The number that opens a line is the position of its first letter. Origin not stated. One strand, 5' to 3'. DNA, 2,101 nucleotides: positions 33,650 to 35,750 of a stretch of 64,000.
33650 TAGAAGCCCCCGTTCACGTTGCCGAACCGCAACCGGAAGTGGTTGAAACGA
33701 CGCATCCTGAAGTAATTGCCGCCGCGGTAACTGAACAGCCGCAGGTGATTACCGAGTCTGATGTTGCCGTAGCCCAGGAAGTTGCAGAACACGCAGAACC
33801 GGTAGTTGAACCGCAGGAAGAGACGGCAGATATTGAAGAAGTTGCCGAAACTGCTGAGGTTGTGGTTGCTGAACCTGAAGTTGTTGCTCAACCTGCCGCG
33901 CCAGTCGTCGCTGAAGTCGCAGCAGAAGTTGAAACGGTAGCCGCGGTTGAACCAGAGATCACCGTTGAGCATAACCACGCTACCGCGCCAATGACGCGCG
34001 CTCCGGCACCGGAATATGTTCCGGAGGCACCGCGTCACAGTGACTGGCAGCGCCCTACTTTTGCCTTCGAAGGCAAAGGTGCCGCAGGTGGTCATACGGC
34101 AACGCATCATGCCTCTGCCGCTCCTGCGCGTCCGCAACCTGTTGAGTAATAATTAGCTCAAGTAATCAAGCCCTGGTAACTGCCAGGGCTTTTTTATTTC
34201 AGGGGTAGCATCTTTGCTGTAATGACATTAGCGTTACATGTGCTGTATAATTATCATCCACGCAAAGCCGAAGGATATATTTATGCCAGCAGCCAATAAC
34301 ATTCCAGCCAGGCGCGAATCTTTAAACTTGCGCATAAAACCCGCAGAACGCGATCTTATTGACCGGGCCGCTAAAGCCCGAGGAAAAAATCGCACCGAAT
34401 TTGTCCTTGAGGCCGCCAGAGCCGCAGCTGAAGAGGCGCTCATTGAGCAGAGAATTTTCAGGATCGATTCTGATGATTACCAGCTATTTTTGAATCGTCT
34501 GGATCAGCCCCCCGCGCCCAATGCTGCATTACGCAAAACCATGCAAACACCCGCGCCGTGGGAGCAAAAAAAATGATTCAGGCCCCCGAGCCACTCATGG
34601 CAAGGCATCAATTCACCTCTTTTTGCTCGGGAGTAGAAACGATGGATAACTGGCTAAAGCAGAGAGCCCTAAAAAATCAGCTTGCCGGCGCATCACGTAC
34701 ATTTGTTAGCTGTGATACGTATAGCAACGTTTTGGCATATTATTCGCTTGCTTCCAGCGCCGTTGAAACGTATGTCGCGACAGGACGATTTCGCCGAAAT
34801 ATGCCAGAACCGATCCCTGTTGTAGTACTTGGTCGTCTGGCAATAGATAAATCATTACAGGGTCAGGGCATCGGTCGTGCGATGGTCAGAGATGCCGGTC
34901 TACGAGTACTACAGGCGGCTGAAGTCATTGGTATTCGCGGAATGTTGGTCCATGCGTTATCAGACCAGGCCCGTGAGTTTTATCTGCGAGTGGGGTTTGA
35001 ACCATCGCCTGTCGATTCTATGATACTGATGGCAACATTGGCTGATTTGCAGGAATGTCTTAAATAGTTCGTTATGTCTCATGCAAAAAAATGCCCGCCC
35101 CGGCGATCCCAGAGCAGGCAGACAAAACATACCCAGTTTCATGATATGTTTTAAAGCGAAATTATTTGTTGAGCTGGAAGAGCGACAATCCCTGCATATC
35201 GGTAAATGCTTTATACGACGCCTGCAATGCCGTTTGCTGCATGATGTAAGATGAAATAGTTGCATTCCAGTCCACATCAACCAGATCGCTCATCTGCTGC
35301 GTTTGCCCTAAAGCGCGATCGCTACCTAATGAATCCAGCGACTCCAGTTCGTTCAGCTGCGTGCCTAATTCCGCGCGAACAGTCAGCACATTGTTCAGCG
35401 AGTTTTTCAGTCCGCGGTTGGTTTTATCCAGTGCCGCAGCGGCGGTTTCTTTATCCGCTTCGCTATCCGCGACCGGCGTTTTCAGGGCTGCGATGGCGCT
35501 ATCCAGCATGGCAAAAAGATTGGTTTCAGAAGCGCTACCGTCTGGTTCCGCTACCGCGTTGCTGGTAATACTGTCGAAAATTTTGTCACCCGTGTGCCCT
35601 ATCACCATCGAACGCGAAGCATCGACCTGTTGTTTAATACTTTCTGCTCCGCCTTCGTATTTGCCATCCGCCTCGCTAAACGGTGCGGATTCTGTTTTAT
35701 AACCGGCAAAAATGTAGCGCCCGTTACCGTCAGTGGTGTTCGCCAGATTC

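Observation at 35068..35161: No clean intrinsic terminator after the toxin gene; possible convergent transcription into flgL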

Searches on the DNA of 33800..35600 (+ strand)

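Call 6: search_rna_families(source=window, start=33800, end=35600, threshold=evalue, max_evalue=1, show_alignments=3)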
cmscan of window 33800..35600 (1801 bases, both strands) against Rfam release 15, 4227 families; matches with E-value up to 1: 2.
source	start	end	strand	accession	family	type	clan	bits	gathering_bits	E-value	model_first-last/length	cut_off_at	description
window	34147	34195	+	RF02884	BcKCsr7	Gene; sRNA;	-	19.9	59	0.32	1-157/157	no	Burkholderia sRNA 7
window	34168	34306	-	RF02236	asX2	Gene; sRNA;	-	19.2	70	0.86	1-87/87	no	Xanthomonas sRNA asX2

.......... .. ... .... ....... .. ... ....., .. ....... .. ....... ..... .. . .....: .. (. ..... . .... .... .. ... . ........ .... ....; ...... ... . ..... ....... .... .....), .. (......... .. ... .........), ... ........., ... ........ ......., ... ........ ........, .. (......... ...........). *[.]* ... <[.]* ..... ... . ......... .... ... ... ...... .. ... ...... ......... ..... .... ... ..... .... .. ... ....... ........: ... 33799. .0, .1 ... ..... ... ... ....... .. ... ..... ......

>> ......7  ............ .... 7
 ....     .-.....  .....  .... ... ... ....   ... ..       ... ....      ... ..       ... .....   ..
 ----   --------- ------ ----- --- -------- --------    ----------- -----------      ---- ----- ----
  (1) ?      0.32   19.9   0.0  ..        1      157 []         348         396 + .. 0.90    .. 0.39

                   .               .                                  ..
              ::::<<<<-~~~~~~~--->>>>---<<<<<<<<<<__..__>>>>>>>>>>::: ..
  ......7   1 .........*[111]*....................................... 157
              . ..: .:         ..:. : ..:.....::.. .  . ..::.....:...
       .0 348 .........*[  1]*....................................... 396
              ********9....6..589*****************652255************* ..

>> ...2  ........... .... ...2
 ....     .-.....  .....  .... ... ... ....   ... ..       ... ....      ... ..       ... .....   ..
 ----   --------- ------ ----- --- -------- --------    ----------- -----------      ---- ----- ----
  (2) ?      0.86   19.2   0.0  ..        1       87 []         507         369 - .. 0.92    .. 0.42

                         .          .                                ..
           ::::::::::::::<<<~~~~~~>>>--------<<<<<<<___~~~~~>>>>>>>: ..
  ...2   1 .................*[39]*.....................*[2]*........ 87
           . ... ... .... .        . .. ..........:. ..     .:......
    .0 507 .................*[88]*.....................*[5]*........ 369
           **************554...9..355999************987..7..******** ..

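Call 7: search_dna_similar(query=window:34100-35300:+, collection=ecoli_genomes, mode=near, max_rows=30, rows=spread)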
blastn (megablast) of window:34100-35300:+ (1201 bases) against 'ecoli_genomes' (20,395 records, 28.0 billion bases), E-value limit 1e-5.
Records with a match: 5425; places in all: 5430; records where one place covers at least 80% of the query: 685.
Genomes with a match: 5425 of 5426; with a place that covers at least 80% of the query: 685. Places per genome that has any: lowest 1, median 1, highest 2. On chromosomes: 5425 places; on plasmids: 5.
Best place of each record, by identity: >=99% 840; 95-99% 4575; 90-95% 10.
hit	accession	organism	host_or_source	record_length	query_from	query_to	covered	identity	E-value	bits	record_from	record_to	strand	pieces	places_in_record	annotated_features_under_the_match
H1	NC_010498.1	Escherichia coli SMS-3-5 strain SMS-3-5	-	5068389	1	1201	100%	100.0%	0e+0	2218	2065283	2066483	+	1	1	GNAT family N-acetyltransferase | DUF1778 domain-containing protein | flgL: flagellar hook-associated protein FlgL | rne: ribonuclease E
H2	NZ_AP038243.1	Escherichia coli strain HCM-27C-1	Gallus gallus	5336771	1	1201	100%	99.7%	0e+0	2196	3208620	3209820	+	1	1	GNAT family N-acetyltransferase | type II toxin-antitoxin system TacA family antitoxin | flgL: flagellar hook-associated protein FlgL | rne: ribonuclease E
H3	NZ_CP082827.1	Escherichia coli strain SCAID WND2-2021 (3/145)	Homo sapiens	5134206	1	1201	100%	99.1%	0e+0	2156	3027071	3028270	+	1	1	GNAT family N-acetyltransferase | DUF1778 domain-containing protein | flgL: flagellar hook-associated protein FlgL | rne: ribonuclease E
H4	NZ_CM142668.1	Escherichia coli strain UID2309220007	Homo sapiens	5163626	1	1201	100%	99.1%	0e+0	2156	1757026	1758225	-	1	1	GNAT family N-acetyltransferase | type II toxin-antitoxin system TacA family antitoxin | flgL: flagellar hook-associated protein FlgL | rne: ribonuclease E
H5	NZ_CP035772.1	Escherichia coli O145 strain RM8843-C1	missing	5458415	1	1201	27%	99.1%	5e-107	576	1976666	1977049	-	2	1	flgL: flagellar hook-associated protein FlgL | rne: ribonuclease E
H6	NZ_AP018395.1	Escherichia coli strain TOK-001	Homo sapiens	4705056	1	1201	27%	98.8%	2e-105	570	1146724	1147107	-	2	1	flgL: flagellar hook-associated protein FlgL | rne: ribonuclease E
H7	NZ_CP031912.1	Escherichia coli O111:NM strain FWSEC0005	Homo sapiens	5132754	1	1201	27%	98.8%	1e-103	570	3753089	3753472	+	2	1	flgL: flagellar hook-associated protein FlgL | rne: ribonuclease E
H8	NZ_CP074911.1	Escherichia coli strain 08_3418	Homo sapiens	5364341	1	1201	27%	98.8%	1e-103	570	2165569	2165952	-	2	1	flgL: flagellar hook-associated protein FlgL | rne: ribonuclease E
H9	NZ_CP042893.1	Escherichia coli strain CFSAN061772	missing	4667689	1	1201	27%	98.4%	1e-103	565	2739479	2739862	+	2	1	flgL: flagellar hook-associated protein FlgL | rne: ribonuclease E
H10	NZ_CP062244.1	Escherichia coli strain AML003_ev02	not applicable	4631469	1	1201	27%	98.4%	1e-103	565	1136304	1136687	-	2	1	flgL: flagellar hook-associated protein FlgL | rne: ribonuclease E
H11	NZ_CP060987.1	Escherichia coli strain EC31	Homo sapiens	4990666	1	1201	27%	98.4%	1e-103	565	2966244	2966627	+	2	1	flgL: flagellar hook-associated protein FlgL | rne: ribonuclease E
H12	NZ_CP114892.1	Escherichia coli strain CM5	laboratory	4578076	1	1201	27%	98.4%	1e-103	565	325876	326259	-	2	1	flgL: flagellar hook-associated protein FlgL | rne: ribonuclease E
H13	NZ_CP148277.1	Escherichia coli strain Z1323PEC0011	Dog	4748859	1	1201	27%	98.4%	1e-103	565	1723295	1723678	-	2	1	flgL: flagellar hook-associated protein FlgL | rne: ribonuclease E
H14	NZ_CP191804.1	Escherichia coli strain EcE.CRE.COL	Homo sapiens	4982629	1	1201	27%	98.4%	1e-103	565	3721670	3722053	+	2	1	flgL: flagellar hook-associated protein FlgL | rne: ribonuclease E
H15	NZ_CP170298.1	Escherichia coli strain BKQWHE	Homo sapiens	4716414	1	1201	27%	98.4%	1e-103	565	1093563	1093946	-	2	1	flgL: flagellar hook-associated protein FlgL | rne: ribonuclease E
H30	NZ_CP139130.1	Escherichia coli strain YZ22PE165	Pig farm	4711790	985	1201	18%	94.9%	8e-90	340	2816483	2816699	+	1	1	flgL: flagellar hook-associated protein FlgL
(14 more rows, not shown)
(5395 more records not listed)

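Call 8: get_annotated_region(hit=H10, flank=600)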
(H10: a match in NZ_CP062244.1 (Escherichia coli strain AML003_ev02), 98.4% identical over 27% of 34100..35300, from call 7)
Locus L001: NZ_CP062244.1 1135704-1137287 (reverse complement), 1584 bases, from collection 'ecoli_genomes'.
description: Escherichia coli strain AML003_ev02 chromosome, complete genome
organism: Escherichia coli strain AML003_ev02 (NCBI taxid 562)
replicon: chromosome; assembly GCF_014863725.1
host: not applicable; source: not applicable; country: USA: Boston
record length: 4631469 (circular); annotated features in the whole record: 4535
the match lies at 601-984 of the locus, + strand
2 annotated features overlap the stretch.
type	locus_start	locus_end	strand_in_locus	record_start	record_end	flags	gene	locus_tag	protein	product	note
CDS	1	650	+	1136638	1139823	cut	rne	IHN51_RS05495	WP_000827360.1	ribonuclease E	-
CDS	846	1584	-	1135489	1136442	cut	flgL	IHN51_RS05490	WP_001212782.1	flagellar hook-associated protein FlgL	-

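Call 9: get_annotated_region(hit=H1, flank=1500)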
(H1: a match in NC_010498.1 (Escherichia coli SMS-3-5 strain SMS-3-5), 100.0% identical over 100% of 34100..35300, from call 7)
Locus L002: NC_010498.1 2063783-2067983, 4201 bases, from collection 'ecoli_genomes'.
description: Escherichia coli SMS-3-5, complete sequence
organism: Escherichia coli SMS-3-5 strain SMS-3-5 (NCBI taxid 439855)
replicon: chromosome; assembly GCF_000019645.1
host: -; source: -; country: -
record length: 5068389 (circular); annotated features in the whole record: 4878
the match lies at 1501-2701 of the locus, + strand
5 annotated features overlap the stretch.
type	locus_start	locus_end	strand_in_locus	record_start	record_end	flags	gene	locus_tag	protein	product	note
CDS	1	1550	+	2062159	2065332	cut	rne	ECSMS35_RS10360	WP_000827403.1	ribonuclease E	-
CDS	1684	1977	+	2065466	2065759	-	-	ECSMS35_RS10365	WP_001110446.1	DUF1778 domain-containing protein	-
CDS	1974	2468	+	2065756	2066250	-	-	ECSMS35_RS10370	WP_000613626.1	GNAT family N-acetyltransferase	-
CDS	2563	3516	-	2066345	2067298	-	flgL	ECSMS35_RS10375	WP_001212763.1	flagellar hook-associated protein FlgL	-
CDS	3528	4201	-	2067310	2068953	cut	flgK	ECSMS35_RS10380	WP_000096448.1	flagellar hook-associated protein FlgK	-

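Call 17: search_dna_similar(query=window:34201-35082:+, collection=plasmids, mode=distant, max_rows=25)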
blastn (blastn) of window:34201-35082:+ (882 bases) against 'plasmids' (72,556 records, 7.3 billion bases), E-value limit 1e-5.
Records with a match: 59; places in all: 60; records where one place covers at least 80% of the query: 8.
Best place of each record, by identity: >=99% 2; 60-80% 57.
By first word of the organism name: Rhizobium 16; Agrobacterium 15; Zymomonas 14; Salmonella 3; Mycetohabitans 3; Escherichia 2; Klebsiella 2; Shinella 2; Mesorhizobium 1; Neorhizobium 1.
By predicted mobility (MOB-suite, as given by PLSDB): conjugative 31; non-mobilizable 27; mobilizable 1.
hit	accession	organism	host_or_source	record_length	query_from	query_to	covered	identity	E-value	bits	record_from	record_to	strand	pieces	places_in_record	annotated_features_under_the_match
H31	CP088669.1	Escherichia coli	Homo sapiens,blood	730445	3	882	100%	99.4%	0e+0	1565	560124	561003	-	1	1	GNAT family N-acetyltransferase | DUF1778 domain-containing protein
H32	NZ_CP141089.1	Escherichia coli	Homo sapiens,Infected Human Urine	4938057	3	882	100%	99.4%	0e+0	1565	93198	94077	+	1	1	none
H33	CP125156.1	Klebsiella pneumoniae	-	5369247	19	849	94%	72.4%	1e-119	437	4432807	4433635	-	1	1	GNAT family N-acetyltransferase | DUF1778 domain-containing protein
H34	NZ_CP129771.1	Klebsiella pneumoniae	Homo sapiens,whole organism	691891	19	849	94%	72.4%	1e-119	437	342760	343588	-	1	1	GNAT family N-acetyltransferase | DUF1778 domain-containing protein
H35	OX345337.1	Salmonella enterica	Gallus gallus,Poultry farm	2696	19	849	94%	70.4%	3e-101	377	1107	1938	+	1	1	none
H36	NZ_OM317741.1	Salmonella sp.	-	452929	19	849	94%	70.2%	2e-98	368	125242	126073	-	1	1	GNAT family N-acetyltransferase | DUF1778 domain-containing protein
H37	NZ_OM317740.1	Salmonella sp.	-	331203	19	849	94%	70.2%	2e-98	368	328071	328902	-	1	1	GNAT family N-acetyltransferase | DUF1778 domain-containing protein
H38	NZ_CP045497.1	Mesorhizobium sp. INR15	pure culture,nutrient broth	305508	113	832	82%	65.3%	2e-28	135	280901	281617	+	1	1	GNAT family N-acetyltransferase | DUF1778 domain-containing protein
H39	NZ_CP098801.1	Rhizobium anhuiense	Trifolium dubium,Cell culture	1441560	475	832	41%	66.6%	1e-17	99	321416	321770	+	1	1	record has no annotation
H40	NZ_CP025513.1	Neorhizobium sp. SOG26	Oryza glumipatula,Whole ...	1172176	528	831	34%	66.4%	6e-15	90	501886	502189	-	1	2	none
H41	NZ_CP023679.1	Zymomonas mobilis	-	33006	583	848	30%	68.5%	1e-18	103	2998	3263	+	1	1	GNAT family N-acetyltransferase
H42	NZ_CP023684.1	Zymomonas mobilis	-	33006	583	848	30%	68.5%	1e-18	103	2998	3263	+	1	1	GNAT family N-acetyltransferase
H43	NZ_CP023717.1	Zymomonas mobilis subsp. mobilis ZM4 = ATCC 31821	-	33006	583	848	30%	68.5%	1e-18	103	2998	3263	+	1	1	GNAT family N-acetyltransferase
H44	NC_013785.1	Zymomonas mobilis subsp. mobilis ZM4 = ATCC 31821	-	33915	583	848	30%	68.5%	1e-18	103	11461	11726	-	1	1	GNAT family N-acetyltransferase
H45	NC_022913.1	Zymomonas mobilis subsp. mobilis str. CP4 = NRRL B-14023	-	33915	583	848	30%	68.5%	1e-18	103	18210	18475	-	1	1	GNAT family N-acetyltransferase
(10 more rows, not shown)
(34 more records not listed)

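Call 19: get_annotated_region(hit=H33, flank=1500)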
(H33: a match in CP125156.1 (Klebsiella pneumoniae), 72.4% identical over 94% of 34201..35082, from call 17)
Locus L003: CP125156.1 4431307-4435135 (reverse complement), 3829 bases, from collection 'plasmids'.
description: Klebsiella pneumoniae strain 176 plasmid unnamed2, complete sequence
organism: Klebsiella pneumoniae (NCBI taxid 573)
taxonomy: Bacteria; Pseudomonadota; Gammaproteobacteria; Enterobacterales; Enterobacteriaceae; Klebsiella; Klebsiella pneumoniae
host: -; source: -; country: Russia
typing (MOB-suite, as given by PLSDB): non-mobilizable; mating-pair formation MPF_T
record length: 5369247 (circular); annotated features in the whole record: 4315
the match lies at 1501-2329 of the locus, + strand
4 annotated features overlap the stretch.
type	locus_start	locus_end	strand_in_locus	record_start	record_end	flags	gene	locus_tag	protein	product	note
CDS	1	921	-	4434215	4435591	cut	-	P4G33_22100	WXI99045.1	cystathionine beta-synthase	-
CDS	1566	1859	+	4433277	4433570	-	-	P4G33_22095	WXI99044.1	DUF1778 domain-containing protein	-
CDS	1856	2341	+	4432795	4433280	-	-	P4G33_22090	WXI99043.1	GNAT family N-acetyltransferase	-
CDS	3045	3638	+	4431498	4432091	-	-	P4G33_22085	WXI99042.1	hypothetical protein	-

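Call 20: get_annotated_region(hit=H36, flank=1500)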
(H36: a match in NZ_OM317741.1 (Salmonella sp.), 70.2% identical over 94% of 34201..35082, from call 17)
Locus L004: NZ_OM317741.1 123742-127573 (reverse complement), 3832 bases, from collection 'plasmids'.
description: Salmonella sp. strain PJM1 plasmid pPJT1-452kb, complete sequence
organism: Salmonella sp. (NCBI taxid 599)
taxonomy: Bacteria; Pseudomonadota; Gammaproteobacteria; Enterobacterales; Enterobacteriaceae; Salmonella; Salmonella sp.
host: -; source: -; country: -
typing (MOB-suite, as given by PLSDB): conjugative; replicon IncHI2A,rep_cluster_1088; relaxase MOBH; mating-pair formation MPF_F
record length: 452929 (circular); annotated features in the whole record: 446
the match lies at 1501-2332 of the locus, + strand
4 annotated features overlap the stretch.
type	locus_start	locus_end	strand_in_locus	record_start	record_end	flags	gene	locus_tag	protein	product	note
CDS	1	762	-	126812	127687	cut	-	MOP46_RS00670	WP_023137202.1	AraC family transcriptional regulator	-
CDS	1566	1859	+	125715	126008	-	-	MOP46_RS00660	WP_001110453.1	DUF1778 domain-containing protein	-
CDS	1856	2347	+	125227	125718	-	-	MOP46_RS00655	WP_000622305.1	GNAT family N-acetyltransferase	-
CDS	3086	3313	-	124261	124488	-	-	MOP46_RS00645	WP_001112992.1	hypothetical protein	-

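Call 21: get_annotated_region(hit=H35, flank=1500)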
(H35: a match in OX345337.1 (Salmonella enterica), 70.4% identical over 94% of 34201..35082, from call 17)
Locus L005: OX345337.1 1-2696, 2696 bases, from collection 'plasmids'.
description: Salmonella enterica subsp. enterica strain SV10192 genome assembly, plasmid: 151
organism: Salmonella enterica (NCBI taxid 192955)
taxonomy: Bacteria; Pseudomonadota; Gammaproteobacteria; Enterobacterales; Enterobacteriaceae; Salmonella; Salmonella enterica
host: -; source: Gallus gallus,Poultry farm; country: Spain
typing (MOB-suite, as given by PLSDB): non-mobilizable
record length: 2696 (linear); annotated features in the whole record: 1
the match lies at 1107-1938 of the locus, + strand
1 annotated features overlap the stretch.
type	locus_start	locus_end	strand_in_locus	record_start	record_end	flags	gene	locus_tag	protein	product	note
CDS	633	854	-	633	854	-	-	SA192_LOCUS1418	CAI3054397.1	-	-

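Call 26: search_dna_similar(query=window:34201-35082:+, collection=ecoli_genomes, mode=near, max_rows=60, rows=spread)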
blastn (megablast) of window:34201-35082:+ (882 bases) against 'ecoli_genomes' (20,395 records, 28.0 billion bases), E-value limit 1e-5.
Records with a match: 686; places in all: 686; records where one place covers at least 80% of the query: 685.
Genomes with a match: 686 of 5426; with a place that covers at least 80% of the query: 685. Places per genome that has any: lowest 1, median 1, highest 1. On chromosomes: 686 places; on plasmids: 0.
Best place of each record, by identity: >=99% 681; 95-99% 5.
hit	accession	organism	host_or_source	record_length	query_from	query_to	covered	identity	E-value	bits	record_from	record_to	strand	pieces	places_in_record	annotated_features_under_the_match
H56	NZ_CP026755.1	Escherichia coli strain AR_0077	missing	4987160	1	882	100%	100.0%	0e+0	1629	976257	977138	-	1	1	GNAT family N-acetyltransferase | DUF1778 domain-containing protein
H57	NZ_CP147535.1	Escherichia coli strain GN03551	Homo sapiens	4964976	1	882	100%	100.0%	0e+0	1629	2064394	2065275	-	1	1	GNAT family N-acetyltransferase | DUF1778 domain-containing protein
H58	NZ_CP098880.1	Escherichia coli strain CUVET19-1993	Canis lupus familiaris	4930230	1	882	100%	100.0%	0e+0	1629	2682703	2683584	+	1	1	GNAT family N-acetyltransferase | type II toxin-antitoxin system TacA family antitoxin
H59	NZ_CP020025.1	Escherichia coli strain WB61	Rupornis magnirostris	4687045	1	882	100%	99.9%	0e+0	1624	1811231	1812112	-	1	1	GNAT family N-acetyltransferase | DUF1778 domain-containing protein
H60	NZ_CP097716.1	Escherichia coli strain MS1718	Chicken blood (Gallus gallus)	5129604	1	882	100%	99.9%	0e+0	1624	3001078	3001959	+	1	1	GNAT family N-acetyltransferase | DUF1778 domain-containing protein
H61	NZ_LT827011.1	Escherichia coli O127:H6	Homo sapiens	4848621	1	882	100%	99.9%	0e+0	1624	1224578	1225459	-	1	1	GNAT family N-acetyltransferase | DUF1778 domain-containing protein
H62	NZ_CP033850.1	Escherichia coli strain FDAARGOS_497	Homo sapiens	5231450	1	882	100%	99.7%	0e+0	1613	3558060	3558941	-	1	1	GNAT family N-acetyltransferase | DUF1778 domain-containing protein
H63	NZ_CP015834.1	Escherichia coli strain MS6198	Homo sapiens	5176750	1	882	100%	99.7%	0e+0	1613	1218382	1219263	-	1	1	GNAT family N-acetyltransferase | DUF1778 domain-containing protein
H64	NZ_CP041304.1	Escherichia coli strain MSHS 133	Homo sapiens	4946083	1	882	100%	99.7%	0e+0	1613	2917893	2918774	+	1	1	GNAT family N-acetyltransferase | DUF1778 domain-containing protein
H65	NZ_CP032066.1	Escherichia coli strain E166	Avian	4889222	1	882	100%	99.7%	0e+0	1613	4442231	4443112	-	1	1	GNAT family N-acetyltransferase | DUF1778 domain-containing protein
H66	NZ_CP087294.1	Escherichia coli strain APEC E956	chicken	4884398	1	882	100%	99.7%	0e+0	1613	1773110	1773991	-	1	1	GNAT family N-acetyltransferase | DUF1778 domain-containing protein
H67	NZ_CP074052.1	Escherichia coli strain PD23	Pig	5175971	1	882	100%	99.7%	0e+0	1613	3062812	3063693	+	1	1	GNAT family N-acetyltransferase | type II toxin-antitoxin system TacA family antitoxin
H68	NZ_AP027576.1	Escherichia coli strain LR-62-2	Homo sapiens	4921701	1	882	100%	99.7%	0e+0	1613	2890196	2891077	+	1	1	GNAT family N-acetyltransferase | DUF1778 domain-containing protein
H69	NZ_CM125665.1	Escherichia coli strain 2020N21-246-1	not applicable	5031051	1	882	100%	99.7%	0e+0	1613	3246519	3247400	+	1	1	GNAT family N-acetyltransferase | type II toxin-antitoxin system TacA family antitoxin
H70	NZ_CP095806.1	Escherichia coli strain E371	avian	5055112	1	882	100%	99.7%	0e+0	1613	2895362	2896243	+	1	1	GNAT family N-acetyltransferase | DUF1778 domain-containing protein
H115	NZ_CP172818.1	Escherichia coli strain HS-02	Homo sapiens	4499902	1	867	27%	97.1%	2e-75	405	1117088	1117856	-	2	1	GNAT family N-acetyltransferase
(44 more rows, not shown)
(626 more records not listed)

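Call 29: get_annotated_region(hit=H61, flank=1200)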
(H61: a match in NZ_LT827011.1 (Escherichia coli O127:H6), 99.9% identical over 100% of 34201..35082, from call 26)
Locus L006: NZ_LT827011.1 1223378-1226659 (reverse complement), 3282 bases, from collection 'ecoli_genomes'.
description: Escherichia coli O127:H6 isolate EPEC E2348/69 variety 2 chromosome 1, complete sequence
organism: Escherichia coli O127:H6 (NCBI taxid 168807)
replicon: chromosome; assembly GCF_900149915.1
host: Homo sapiens; source: Sanger Centre via Imperial College; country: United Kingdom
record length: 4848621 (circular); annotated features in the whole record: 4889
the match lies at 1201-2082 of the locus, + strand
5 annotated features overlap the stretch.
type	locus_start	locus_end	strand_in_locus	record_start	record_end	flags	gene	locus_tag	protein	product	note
CDS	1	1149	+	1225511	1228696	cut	rne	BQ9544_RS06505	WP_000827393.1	ribonuclease E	-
CDS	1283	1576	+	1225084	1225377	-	-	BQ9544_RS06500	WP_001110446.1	DUF1778 domain-containing protein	-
CDS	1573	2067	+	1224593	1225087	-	-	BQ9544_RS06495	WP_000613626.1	GNAT family N-acetyltransferase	-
CDS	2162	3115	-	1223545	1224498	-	flgL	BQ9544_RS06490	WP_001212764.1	flagellar hook-associated protein FlgL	-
CDS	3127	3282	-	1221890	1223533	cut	flgK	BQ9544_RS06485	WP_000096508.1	flagellar hook-associated protein FlgK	-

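Call 30: get_annotated_region(hit=H115, flank=1200)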
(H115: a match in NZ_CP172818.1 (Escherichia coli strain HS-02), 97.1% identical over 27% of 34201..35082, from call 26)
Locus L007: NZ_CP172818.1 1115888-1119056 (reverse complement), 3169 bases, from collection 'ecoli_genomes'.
description: Escherichia coli strain HS-02 chromosome, complete genome
organism: Escherichia coli strain HS-02 (NCBI taxid 562)
replicon: chromosome; assembly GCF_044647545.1
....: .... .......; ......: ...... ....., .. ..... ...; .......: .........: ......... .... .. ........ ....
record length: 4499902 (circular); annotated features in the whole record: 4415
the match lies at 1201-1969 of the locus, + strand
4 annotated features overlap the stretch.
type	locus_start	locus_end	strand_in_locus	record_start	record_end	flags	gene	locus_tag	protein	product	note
CDS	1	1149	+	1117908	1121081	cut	rne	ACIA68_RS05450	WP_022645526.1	ribonuclease E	-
CDS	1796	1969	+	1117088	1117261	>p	-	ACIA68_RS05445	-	GNAT family N-acetyltransferase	incomplete; partial in the middle of a contig; missing N-terminus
CDS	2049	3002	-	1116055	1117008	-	flgL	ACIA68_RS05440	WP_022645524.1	flagellar hook-associated protein FlgL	-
CDS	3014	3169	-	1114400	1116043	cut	flgK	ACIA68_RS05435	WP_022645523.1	flagellar hook-associated protein FlgK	-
